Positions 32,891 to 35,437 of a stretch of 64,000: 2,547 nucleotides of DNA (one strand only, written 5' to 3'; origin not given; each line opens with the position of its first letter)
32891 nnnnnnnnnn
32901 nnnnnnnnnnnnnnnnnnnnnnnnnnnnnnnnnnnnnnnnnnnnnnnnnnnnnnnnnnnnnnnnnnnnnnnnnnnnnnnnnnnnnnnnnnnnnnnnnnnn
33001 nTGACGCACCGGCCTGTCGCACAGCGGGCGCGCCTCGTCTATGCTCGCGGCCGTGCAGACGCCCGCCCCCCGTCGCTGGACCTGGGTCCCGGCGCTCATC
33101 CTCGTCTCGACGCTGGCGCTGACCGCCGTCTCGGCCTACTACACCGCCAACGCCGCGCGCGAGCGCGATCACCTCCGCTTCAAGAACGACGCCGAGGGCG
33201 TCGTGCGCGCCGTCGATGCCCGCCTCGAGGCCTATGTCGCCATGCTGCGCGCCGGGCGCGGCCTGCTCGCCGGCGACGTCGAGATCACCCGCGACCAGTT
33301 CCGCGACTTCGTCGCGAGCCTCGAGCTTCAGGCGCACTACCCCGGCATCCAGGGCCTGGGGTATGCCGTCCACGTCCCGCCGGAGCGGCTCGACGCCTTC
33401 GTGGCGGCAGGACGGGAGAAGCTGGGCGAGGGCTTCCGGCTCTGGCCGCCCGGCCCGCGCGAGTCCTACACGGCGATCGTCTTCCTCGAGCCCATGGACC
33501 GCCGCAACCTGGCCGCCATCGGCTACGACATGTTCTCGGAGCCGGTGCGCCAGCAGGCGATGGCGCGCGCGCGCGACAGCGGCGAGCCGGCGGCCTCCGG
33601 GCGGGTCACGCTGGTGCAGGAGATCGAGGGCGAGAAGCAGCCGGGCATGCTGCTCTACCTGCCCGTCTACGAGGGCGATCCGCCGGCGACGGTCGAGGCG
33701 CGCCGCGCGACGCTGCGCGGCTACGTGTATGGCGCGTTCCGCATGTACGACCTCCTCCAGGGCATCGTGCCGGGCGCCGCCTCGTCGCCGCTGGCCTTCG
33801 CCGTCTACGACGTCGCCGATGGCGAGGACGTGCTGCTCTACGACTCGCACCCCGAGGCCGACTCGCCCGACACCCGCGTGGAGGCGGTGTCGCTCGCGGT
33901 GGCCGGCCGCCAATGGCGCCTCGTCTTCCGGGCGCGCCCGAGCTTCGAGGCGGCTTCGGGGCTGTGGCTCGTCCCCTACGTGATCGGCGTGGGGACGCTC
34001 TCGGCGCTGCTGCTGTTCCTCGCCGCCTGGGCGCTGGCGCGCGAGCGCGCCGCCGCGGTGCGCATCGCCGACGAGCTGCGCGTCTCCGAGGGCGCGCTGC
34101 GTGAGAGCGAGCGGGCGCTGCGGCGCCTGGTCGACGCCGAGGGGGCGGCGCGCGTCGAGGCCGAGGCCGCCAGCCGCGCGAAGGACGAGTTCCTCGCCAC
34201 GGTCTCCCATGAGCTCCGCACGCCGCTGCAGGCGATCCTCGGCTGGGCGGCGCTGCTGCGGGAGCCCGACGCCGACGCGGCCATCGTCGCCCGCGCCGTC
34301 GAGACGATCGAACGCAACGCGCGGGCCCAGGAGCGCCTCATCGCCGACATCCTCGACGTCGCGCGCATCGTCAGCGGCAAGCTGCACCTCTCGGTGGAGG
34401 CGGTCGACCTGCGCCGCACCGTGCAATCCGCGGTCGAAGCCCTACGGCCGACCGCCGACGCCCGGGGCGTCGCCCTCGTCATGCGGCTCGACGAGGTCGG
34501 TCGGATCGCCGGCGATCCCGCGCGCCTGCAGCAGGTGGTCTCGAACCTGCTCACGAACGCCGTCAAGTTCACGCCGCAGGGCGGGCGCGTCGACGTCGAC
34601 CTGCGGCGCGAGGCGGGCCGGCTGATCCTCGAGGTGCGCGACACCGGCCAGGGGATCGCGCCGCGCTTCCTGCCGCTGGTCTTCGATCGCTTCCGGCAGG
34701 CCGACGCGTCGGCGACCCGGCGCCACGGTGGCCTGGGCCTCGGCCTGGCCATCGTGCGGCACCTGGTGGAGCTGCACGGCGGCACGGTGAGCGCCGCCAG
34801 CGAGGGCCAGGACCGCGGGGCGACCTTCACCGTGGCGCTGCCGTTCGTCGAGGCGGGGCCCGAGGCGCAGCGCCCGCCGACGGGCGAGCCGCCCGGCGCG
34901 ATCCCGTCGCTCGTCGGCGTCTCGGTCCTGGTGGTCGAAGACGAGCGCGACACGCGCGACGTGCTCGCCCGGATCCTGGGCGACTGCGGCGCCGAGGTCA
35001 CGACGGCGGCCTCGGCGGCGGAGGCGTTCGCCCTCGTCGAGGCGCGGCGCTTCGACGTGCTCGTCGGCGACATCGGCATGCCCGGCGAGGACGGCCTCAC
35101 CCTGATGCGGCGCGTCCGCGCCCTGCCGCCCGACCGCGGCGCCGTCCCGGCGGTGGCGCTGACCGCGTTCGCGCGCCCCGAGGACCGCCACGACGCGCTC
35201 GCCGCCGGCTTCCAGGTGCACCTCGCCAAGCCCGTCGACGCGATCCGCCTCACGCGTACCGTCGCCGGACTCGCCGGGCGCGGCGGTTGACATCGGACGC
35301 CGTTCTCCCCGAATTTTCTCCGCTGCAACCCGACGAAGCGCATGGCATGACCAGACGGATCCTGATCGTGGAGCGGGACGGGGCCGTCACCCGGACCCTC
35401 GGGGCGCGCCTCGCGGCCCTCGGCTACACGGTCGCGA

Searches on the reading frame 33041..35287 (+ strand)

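Call 21: search_protein_families(library=pfam, proteins=[window:33041-35287:+], max_evalue=0.001)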
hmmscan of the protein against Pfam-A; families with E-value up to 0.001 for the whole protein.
window:33041-35287:+ (749 aa): 5 families
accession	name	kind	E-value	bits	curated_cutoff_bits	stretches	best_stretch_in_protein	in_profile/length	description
PF03924.19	CHASE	-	4.3e-65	219.5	25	1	81-267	2-189/189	CHASE domain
PF02518.31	HATPase_c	-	2.6e-31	108.8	26.4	1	491-602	1-109/111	Histidine kinase-, DNA gyrase B-, and HSP90-like ATPase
PF00072.30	Response_reg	-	8.9e-22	77.8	30.2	1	629-741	1-110/111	Response regulator receiver domain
PF00512.31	HisKA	-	1.2e-16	60.9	26.9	1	380-445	1-65/66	His Kinase A (phospho-acceptor) domain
PF13581.12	HATPase_c_2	-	0.00049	20.6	27.4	1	495-577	31-110/127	Histidine kinase-like ATPase domain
